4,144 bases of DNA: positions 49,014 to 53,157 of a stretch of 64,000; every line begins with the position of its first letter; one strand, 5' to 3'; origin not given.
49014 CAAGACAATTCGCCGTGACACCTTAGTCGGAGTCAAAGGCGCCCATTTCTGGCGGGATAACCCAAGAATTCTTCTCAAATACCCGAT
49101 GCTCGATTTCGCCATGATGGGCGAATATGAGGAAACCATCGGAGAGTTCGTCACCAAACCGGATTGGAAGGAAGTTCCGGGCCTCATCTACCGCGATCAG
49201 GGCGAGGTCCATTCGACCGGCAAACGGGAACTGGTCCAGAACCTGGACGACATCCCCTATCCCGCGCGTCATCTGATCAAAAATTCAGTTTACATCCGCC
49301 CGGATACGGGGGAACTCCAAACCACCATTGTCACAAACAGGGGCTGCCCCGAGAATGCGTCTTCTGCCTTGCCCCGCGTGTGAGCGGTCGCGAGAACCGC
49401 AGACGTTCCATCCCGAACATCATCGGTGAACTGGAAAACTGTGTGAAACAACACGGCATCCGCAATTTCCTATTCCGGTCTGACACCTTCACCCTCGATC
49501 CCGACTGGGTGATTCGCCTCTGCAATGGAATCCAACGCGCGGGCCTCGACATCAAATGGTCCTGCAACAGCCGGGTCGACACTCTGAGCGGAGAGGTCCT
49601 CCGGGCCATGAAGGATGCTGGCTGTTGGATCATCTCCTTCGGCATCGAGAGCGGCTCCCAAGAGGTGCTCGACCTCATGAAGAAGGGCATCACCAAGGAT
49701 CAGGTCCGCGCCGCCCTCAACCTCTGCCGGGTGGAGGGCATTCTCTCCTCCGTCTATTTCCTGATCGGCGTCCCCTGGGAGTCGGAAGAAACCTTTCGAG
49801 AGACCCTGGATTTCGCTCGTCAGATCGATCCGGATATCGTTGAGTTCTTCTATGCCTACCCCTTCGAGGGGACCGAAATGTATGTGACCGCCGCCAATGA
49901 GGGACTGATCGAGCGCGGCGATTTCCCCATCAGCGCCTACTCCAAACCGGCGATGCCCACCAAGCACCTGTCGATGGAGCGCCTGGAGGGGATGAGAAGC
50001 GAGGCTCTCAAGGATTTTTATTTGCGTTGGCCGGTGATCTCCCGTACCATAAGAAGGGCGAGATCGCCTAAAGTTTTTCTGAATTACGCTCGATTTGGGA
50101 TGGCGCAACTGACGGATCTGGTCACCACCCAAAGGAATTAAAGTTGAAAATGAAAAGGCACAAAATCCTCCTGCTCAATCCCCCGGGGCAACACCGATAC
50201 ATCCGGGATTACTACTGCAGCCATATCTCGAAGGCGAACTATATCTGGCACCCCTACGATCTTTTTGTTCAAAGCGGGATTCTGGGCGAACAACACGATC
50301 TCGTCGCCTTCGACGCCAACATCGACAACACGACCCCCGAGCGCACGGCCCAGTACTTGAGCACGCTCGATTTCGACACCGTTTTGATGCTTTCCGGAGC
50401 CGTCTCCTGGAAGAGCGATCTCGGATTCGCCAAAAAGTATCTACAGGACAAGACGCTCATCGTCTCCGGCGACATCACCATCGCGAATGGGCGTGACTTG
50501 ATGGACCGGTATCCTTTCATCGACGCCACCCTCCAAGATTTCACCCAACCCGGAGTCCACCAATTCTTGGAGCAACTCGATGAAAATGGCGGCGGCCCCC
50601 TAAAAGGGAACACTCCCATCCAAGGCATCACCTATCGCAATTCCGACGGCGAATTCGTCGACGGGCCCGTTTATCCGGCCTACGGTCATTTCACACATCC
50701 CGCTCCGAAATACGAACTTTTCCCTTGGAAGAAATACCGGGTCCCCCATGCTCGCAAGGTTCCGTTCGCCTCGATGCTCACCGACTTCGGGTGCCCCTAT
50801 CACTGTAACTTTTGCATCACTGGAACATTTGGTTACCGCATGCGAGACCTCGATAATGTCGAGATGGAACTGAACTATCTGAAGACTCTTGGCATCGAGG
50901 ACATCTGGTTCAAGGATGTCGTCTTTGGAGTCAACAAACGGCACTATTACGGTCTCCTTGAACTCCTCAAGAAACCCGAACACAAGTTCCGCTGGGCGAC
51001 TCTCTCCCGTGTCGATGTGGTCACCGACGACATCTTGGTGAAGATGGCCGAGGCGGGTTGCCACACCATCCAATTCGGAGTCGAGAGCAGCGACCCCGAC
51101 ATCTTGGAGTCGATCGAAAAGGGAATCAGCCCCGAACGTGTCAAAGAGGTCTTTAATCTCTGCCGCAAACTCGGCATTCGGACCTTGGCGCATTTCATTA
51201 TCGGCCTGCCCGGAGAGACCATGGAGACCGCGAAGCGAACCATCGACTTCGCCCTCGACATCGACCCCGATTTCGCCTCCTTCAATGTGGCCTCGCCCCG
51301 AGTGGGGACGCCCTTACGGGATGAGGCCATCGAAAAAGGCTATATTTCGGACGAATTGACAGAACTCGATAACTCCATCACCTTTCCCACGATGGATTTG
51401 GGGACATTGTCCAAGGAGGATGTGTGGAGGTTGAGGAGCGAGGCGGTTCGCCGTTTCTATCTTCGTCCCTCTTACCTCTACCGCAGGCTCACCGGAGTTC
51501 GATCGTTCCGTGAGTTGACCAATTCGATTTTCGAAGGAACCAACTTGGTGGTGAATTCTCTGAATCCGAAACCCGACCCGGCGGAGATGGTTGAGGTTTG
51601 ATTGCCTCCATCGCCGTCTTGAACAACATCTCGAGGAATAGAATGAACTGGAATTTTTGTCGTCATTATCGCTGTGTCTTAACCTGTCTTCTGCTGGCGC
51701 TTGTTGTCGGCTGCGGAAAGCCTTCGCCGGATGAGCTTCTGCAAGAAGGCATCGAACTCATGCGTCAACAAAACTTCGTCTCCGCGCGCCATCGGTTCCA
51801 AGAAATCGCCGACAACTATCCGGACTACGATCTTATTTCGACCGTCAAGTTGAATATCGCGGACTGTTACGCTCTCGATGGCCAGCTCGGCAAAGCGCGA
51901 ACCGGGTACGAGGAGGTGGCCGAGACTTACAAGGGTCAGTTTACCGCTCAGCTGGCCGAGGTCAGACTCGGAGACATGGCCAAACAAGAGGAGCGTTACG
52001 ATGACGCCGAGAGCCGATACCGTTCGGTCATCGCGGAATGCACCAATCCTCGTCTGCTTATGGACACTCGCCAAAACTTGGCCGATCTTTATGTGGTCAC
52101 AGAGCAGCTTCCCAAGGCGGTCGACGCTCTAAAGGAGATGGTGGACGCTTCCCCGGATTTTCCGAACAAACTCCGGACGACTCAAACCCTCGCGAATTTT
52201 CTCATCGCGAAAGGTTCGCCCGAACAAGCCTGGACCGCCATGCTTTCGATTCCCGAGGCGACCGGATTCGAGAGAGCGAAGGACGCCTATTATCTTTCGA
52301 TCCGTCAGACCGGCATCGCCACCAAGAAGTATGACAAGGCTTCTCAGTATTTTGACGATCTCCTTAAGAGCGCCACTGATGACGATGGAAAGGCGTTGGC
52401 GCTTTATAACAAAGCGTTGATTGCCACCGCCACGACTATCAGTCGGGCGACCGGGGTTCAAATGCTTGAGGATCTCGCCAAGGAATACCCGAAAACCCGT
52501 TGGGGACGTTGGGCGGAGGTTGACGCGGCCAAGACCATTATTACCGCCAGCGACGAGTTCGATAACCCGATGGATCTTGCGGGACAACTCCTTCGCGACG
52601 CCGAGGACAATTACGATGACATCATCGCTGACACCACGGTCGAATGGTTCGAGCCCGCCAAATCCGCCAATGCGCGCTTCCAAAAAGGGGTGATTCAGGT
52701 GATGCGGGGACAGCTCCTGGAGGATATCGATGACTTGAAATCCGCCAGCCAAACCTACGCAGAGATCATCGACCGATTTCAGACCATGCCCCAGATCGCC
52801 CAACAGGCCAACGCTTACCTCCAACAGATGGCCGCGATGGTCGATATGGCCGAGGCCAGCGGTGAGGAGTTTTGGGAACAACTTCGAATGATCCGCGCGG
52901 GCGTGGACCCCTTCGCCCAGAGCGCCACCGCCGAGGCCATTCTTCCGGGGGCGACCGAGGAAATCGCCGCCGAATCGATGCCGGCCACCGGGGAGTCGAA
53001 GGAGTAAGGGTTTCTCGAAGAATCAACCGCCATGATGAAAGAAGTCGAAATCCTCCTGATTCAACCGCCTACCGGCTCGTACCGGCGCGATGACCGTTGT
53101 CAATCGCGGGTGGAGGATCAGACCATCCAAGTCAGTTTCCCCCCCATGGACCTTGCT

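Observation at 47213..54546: Co-directional cluster of an FAD-dependent oxidoreductase, three paralogous B12-binding radical SAM enzymes and a TPR lipoprotein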

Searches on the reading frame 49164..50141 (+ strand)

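Call 5: search_protein_families(library=pfam, proteins=[window:49164-50141:+], max_evalue=0.01)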
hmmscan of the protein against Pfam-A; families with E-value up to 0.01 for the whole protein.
window:49164-50141:+ (325 aa): 1 family
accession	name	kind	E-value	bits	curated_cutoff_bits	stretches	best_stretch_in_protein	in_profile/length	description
PF04055.27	Radical_SAM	-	2e-21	77.3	29.5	1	62-218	8-166/166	Radical SAM superfamily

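Call 7: search_protein_families(library=ncbifam, proteins=[window:49164-50141:+], max_evalue=0.01)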
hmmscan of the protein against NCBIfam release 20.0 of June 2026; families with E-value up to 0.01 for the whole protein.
window:49164-50141:+ (325 aa): 31 families (the best 25 are shown)
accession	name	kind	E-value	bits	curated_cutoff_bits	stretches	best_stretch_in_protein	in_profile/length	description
TIGR03471.1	HpnJ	equivalog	8.7e-43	146.9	577.6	1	59-299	204-446/472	hopanoid biosynthesis associated radical SAM protein HpnJ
NF033070.1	rSAM_AprD4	equivalog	2e-29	102.8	500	1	60-276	204-422/456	AprD4 family radical SAM diol-dehydratase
TIGR04479.1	bcpD_PhpK_rSAM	subfamily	1.3e-27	96.3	600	1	62-227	251-415/504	PhpK family radical SAM P-methyltransferase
TIGR04014.1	B12_SAM_MJ_0865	equivalog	3.2e-27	95.4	360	1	59-240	167-355/434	methyl-coenzyme M reductase glutamine C-methyltransferase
TIGR04072.2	rSAM_ladder_B12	equivalog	1.9e-25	89.4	360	1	58-253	186-382/443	lipid biosynthesis B12-binding/radical SAM protein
TIGR02026.1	BchE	equivalog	4.6e-24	85.1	481.35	1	59-288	201-430/497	magnesium-protoporphyrin IX monomethyl ester anaerobic oxidative cyclase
NF050148.1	rSAM_ApyD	equivalog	6.2e-24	84.3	750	1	59-240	206-390/645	RiPP biosynthesis radical SAM protein ApyD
TIGR04385.1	B12_rSAM_cofa1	equivalog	8.1e-21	74.7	450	1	58-221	201-364/438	B12 lower ligand biosynthesis radical SAM protein BzaD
NF038361.1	rSAM_Sden_1168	equivalog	3.1e-16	59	575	1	58-251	288-481/560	Sden_1168 family B12-binding radical SAM P-methyltransferase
NF045585.1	rSAM_slr0320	equivalog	8.6e-16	57.5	775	1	58-222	241-410/511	photosystem II high light acclimation radical SAM protein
TIGR04013.1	B12_SAM_MJ_1487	hypoth_equivalog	3.1e-15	55.9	251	1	60-238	159-352/382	TIGR04013 family B12-binding domain/radical SAM domain-containing protein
TIGR04367.1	HpnR_B12_rSAM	equivalog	7.8e-15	54.4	650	1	59-246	193-376/490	hopanoid C-3 methylase HpnR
TIGR03975.1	rSAM_ocin_1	subfamily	2.9e-13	49.2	281.85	1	63-220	276-429/606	RiPP maturation radical SAM C-methyltransferase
NF040546.1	rSAM_CUAEP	equivalog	4.3e-11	42.2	500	1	96-221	214-341/468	CUAEP/CCAEP-tail radical SAM (seleno)protein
TIGR03960.1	rSAM_fuse_unch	hypoth_equivalog_domain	4.1e-10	38.8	462.3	1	60-234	261-433/605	TIGR03960 family B12-binding radical SAM protein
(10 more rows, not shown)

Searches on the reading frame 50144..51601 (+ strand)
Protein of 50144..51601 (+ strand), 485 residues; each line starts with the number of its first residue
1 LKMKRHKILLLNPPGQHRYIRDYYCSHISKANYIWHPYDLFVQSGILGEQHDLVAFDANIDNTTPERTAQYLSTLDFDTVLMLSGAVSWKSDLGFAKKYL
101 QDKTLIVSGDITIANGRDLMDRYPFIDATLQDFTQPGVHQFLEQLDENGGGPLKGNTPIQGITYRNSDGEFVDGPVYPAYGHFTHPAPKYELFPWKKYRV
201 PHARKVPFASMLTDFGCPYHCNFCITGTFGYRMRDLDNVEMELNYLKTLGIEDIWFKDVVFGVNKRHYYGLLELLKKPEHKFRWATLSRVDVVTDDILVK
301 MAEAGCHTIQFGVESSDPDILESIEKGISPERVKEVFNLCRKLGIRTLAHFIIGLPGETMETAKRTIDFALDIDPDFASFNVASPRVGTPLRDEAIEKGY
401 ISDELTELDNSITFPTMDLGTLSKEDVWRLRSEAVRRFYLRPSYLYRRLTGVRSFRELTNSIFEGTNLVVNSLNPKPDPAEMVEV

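Call 5: search_protein_families(library=pfam, proteins=[window:50144-51601:+], max_evalue=0.01)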
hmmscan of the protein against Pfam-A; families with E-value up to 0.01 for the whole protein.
window:50144-51601:+ (485 aa): 1 family
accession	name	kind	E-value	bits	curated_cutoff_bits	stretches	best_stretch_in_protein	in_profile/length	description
PF04055.27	Radical_SAM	-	2.5e-24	86.7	29.5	1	216-370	6-166/166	Radical SAM superfamily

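Call 7: search_protein_families(library=ncbifam, proteins=[window:50144-51601:+], max_evalue=0.01)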
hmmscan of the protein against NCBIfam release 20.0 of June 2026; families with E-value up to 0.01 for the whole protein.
window:50144-51601:+ (485 aa): 37 families (the best 25 are shown)
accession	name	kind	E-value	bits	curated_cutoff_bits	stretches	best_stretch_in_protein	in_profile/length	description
TIGR03471.1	HpnJ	equivalog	2e-46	158.9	577.6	1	33-450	30-444/472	hopanoid biosynthesis associated radical SAM protein HpnJ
TIGR04479.1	bcpD_PhpK_rSAM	subfamily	3.1e-34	118.2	600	1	206-380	239-416/504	PhpK family radical SAM P-methyltransferase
NF033070.1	rSAM_AprD4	equivalog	9.5e-31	107.2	500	1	176-407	163-402/456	AprD4 family radical SAM diol-dehydratase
TIGR02026.1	BchE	equivalog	1.5e-29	103.3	481.35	1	34-447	19-435/497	magnesium-protoporphyrin IX monomethyl ester anaerobic oxidative cyclase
NF050148.1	rSAM_ApyD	equivalog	8.5e-28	97.1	750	1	113-393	114-391/645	RiPP biosynthesis radical SAM protein ApyD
TIGR04072.2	rSAM_ladder_B12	equivalog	3.8e-22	78.5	360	1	209-406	181-383/443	lipid biosynthesis B12-binding/radical SAM protein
TIGR04014.1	B12_SAM_MJ_0865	equivalog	1.8e-19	69.8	360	1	213-399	165-362/434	methyl-coenzyme M reductase glutamine C-methyltransferase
TIGR04385.1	B12_rSAM_cofa1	equivalog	7.8e-19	68.2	450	1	92-369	89-360/438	B12 lower ligand biosynthesis radical SAM protein BzaD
NF038361.1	rSAM_Sden_1168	equivalog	3.5e-17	62.2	575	1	121-431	194-508/560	Sden_1168 family B12-binding radical SAM P-methyltransferase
TIGR04428.1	B12_rSAM_trp_MT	equivalog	7.4e-14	51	500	1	194-381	202-406/558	tryptophan 2-C-methyltransferase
TIGR04295.1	B12_rSAM_oligo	hypoth_equivalog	3.3e-13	49.1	400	1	158-326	146-314/422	TIGR04295 family B12-binding domain-containing radical SAM protein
TIGR03975.1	rSAM_ocin_1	subfamily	6.7e-13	48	281.85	1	112-362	168-419/606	RiPP maturation radical SAM C-methyltransferase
TIGR04367.1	HpnR_B12_rSAM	equivalog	4.8e-12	45.2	650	1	206-390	184-368/490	hopanoid C-3 methylase HpnR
NF045585.1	rSAM_slr0320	equivalog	2e-11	43.1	775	1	211-375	238-411/511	photosystem II high light acclimation radical SAM protein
TIGR04013.1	B12_SAM_MJ_1487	hypoth_equivalog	2.6e-11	43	251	1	216-373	159-333/382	TIGR04013 family B12-binding domain/radical SAM domain-containing protein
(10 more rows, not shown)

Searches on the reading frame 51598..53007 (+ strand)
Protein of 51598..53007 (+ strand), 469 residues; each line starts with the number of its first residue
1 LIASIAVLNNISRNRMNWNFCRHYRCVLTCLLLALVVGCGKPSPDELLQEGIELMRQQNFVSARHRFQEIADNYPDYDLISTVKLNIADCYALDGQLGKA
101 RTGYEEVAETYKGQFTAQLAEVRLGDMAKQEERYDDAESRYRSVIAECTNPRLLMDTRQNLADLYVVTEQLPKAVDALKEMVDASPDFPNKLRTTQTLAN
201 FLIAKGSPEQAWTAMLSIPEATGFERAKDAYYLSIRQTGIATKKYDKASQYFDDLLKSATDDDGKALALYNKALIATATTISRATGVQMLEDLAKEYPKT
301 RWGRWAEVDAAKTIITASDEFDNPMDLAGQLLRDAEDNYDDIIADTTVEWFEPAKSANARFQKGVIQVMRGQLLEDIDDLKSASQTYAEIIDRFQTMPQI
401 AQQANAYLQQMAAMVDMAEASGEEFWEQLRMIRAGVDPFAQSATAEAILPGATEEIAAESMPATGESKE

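Call 5: search_protein_families(library=pfam, proteins=[window:51598-53007:+], max_evalue=0.01)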
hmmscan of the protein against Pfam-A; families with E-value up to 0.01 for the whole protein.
window:51598-53007:+ (469 aa): 10 families
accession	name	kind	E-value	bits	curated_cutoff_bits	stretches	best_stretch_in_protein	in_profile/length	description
PF13424.12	TPR_12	-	6.7e-10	39.5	30.1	0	54-112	13-76/77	Tetratricopeptide repeat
PF14559.12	TPR_19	-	1.1e-09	38.9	25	0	130-188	3-58/68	Tetratricopeptide repeat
PF13428.12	TPR_14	-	1.9e-09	37.7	23.5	0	158-189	4-35/44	Tetratricopeptide repeat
PF07719.23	TPR_2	-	4.3e-08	33.1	27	0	46-77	3-34/34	Tetratricopeptide repeat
PF13432.12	TPR_16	-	6e-08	33.4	32.7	0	48-108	1-57/65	Tetratricopeptide repeat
PF09976.15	TPR_21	-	1.6e-07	31.7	25.5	1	55-148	87-176/193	Tetratricopeptide repeat-like domain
PF13174.12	TPR_6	-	1.1e-05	26.2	26.3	0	85-111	4-30/33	Tetratricopeptide repeat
PF14938.12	SNAP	-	0.00044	20.3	25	1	83-154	116-191/282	Soluble NSF attachment protein, SNAP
PF13176.12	TPR_7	-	0.0022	18.4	27.9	0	123-151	4-32/36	Tetratricopeptide repeat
PF24575.1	TPR_Slam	-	0.0029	18.5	35.2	0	118-174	47-100/104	Surface lipoprotein assembly modifier, N-terminal TPR repeats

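Call 7: search_protein_families(library=ncbifam, proteins=[window:51598-53007:+], max_evalue=0.01)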
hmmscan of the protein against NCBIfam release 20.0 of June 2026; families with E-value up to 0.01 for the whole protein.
window:51598-53007:+ (469 aa): 4 families
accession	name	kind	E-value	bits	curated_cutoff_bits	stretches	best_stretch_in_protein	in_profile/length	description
TIGR02795.1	tol_pal_ybgF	equivalog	3.8e-16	59.8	90.1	2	54-124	49-119/119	tol-pal system protein YbgF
TIGR03302.1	OM_YfiO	subfamily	2.7e-10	40.2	81.4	1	26-114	4-103/239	outer membrane protein assembly factor BamD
NF052312.1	T9SS_PorW_SprE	equivalog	5e-08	32.1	250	0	59-167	268-381/716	type IX secretion system periplasmic lipoprotein PorW/SprE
NF053607.1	CHU_0125_OmpA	equivalog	2.6e-05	22.9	620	1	28-169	8-138/639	CHU_0125 family OmpA-like outer membrane integrity protein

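Call 54: find_homologous_proteins(query=window:51643-53007:+, max_evalue=0.00001)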
Query window:51643-53007:+ (454 aa): 6 proteins with E <= 0.00001 among 8000 candidates.
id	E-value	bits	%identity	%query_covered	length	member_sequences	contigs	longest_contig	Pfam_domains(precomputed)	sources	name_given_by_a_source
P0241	4.4e-298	1006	100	100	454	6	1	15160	PF14559.13,PF09976.16,PF13424.13,PF13432.13,PF13428.13,PF07719.24,PF13174.13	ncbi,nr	ncbi:MAG: tetratricopeptide repeat protein [Candidatus Omnitrophica bacterium]|nr:tetratricopeptide 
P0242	4.5e-238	808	100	81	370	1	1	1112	PF14559.13,PF09976.16,PF13424.13,PF13428.13,PF07719.24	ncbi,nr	ncbi:MAG: hypothetical protein KC964_22905, partial [Candidatus Omnitrophica bacterium]|nr:hypotheti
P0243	4.8e-184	630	64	100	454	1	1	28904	PF14559.13,PF13424.13,PF13432.13,PF13428.13,PF07719.24,PF13174.13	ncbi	-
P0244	3.5e-181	621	62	100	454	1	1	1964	PF14559.13,PF09976.16,PF13424.13,PF13432.13,PF13428.13,PF07719.24,PF13174.13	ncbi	-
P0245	5.5e-180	617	62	99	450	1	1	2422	PF14559.13,PF13424.13,PF13432.13,PF13428.13,PF07719.24,PF13174.13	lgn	-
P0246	9.4e-141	488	52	93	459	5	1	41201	PF14559.13,PF09976.16,PF00515.35,PF13424.13,PF13432.13,PF13428.13,PF13181.13,PF07719.24,PF13174.13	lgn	-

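Call 63: predict_structure(alignment_id=A3)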
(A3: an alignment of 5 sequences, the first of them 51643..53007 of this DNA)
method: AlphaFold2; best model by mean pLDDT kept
length: 454 residues; sequences in the alignment: 5
mean_pLDDT: 82.7   pTM: 0.68
mean pLDDT of the five models: 82.7, 82.2, 81.7, 80.4, 64.5
residues with pLDDT >= 90: 192; 70-90: 196; 50-70: 30; < 50: 36
segments of 3 or more residues with pLDDT < 50: 1-5, 426-454
pLDDT, mean of each block of 10 residues (from residue 1): 56 68 67 92 92 94 93 94 95 93 96 94 95 86 92 90 88 83 89 89 65 81 89 90 87 93 77 94 89 91 86 92 87 79 90 89 92 90 85 87 84 77 53 27 28 27
secondary structure, 60 per line:
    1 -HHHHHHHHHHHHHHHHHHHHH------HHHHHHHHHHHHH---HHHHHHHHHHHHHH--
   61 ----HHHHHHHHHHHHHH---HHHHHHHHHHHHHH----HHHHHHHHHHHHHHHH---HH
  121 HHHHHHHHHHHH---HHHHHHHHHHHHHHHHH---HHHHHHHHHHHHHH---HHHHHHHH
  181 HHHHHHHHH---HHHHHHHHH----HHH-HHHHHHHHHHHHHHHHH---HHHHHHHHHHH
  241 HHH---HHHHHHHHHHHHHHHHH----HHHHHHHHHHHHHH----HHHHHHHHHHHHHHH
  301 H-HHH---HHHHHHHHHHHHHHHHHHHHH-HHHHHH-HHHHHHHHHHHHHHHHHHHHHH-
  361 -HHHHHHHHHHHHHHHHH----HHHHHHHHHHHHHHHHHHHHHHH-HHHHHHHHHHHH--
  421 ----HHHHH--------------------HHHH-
elements in order: H2-22 H29-41 H45-58 H65-78 H82-95 H100-115 H119-132 H136-152 H156-169 H173-189 H193-201 H210-226 H230-243 H247-263 H268-281 H286-301 H309-329 H331-336 H338-359 H362-378 H383-405 H407-418 H425-429 H450-453

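Call 67: fold_search(model_id=the predicted structure, library=pdb)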
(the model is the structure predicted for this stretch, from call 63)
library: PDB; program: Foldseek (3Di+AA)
matches with E <= 10: 1504; with E <= 0.001: 256
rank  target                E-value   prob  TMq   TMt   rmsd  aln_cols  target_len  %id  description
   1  9rtt_Q                1.0e-07  1.00  0.36  0.20  20.9       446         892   15  Activated Elongation Complex with IWS1 and ELOF1 (released 2025-09-03)
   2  9hvq_Q                3.3e-07  1.00  0.35  0.20  21.1       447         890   15  Structure of the transcribing Pol II-DSIF-PAF-SPT6-RECQL5 complex (released 2025-07-16)
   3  8dtg_B                5.8e-07  1.00  0.29  0.20  17.4       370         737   16  Cryo-EM structure of Arabidopsis SPY alternative conformation 1 (released 2023-03-08)
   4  5a7d_H                7.7e-07  1.00  0.38  0.46  11.3       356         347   15  Tetrameric assembly of LGN with Inscuteable (released 2016-08-03)
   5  7yeh_A                7.7e-07  1.00  0.38  0.19  23.2       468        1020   14  Cryo-EM structure of human OGT-OGA complex (released 2023-07-12)
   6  6hc2_A                7.7e-07  1.00  0.28  0.33  14.2       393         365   14  Crystal structure of NuMA/LGN hetero-hexamers (released 2019-05-29)
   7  6hc2_E                8.0e-07  1.00  0.28  0.32  13.8       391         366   14  Crystal structure of NuMA/LGN hetero-hexamers (released 2019-05-29)
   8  3sf4_A                9.1e-07  1.00  0.38  0.46  12.9       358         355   18  Crystal structure of the complex between the conserved cell polarity proteins Inscuteable and LGN (released 2011-11-23)
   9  6eou                  9.4e-07  1.00  0.35  0.44  16.2       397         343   15  O-GlcNAc transferase TPR domain with the intellectual disability associated mutation L254F (released 2018-05-09)
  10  1w3b_B                1.5e-06  1.00  0.35  0.42  19.7       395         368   16  The superhelical TPR domain of O-linked GlcNAc transferase reveals structural similarities to importin alpha. (released 2004-09-09)
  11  3sf4_B                1.5e-06  1.00  0.28  0.34  14.2       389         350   13  Crystal structure of the complex between the conserved cell polarity proteins Inscuteable and LGN (released 2011-11-23)
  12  6hc2_C                1.5e-06  1.00  0.28  0.33  14.1       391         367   14  Crystal structure of NuMA/LGN hetero-hexamers (released 2019-05-29)
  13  8chy                  1.7e-06  1.00  0.33  0.49   9.7       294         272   16  Crystal structure of an 8-repeat consensus TPR superhelix with Zinc. (released 2024-02-21)
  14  5a7d_D                1.8e-06  1.00  0.27  0.33  13.7       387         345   13  Tetrameric assembly of LGN with Inscuteable (released 2016-08-03)
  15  5a7d_G                1.9e-06  1.00  0.28  0.33  13.9       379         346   13  Tetrameric assembly of LGN with Inscuteable (released 2016-08-03)
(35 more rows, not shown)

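Call 90: search_protein_representatives(protein=window:51643-53007:+)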
Query: 454 residues. Proteins with E-value up to 0.001 (for the whole library): 813; up to 1e-10: 45; up to 1e-30: 5. The best 150 are listed.
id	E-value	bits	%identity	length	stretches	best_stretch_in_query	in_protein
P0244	1.1e-181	621.0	62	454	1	5-453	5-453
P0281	3.1e-92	326.3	40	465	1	12-440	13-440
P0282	3.5e-89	316.3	38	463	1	15-450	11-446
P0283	4.9e-76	273.0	34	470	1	11-440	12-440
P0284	5.3e-56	207.0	35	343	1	112-433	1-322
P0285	2.3e-28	116.0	24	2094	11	40-241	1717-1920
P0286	4.7e-26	108.4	23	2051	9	41-177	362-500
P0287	7.8e-26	107.6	23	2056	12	41-250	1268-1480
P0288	2.2e-19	86.3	23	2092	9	40-173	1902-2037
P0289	2.7e-19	86.1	23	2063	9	46-180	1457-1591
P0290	7.5e-18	81.3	22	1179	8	40-169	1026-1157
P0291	5.3e-17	78.5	22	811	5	45-254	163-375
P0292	1.2e-15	74.0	23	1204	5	42-218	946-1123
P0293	2.0e-15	73.3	25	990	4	32-233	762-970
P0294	2.5e-14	69.7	23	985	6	30-243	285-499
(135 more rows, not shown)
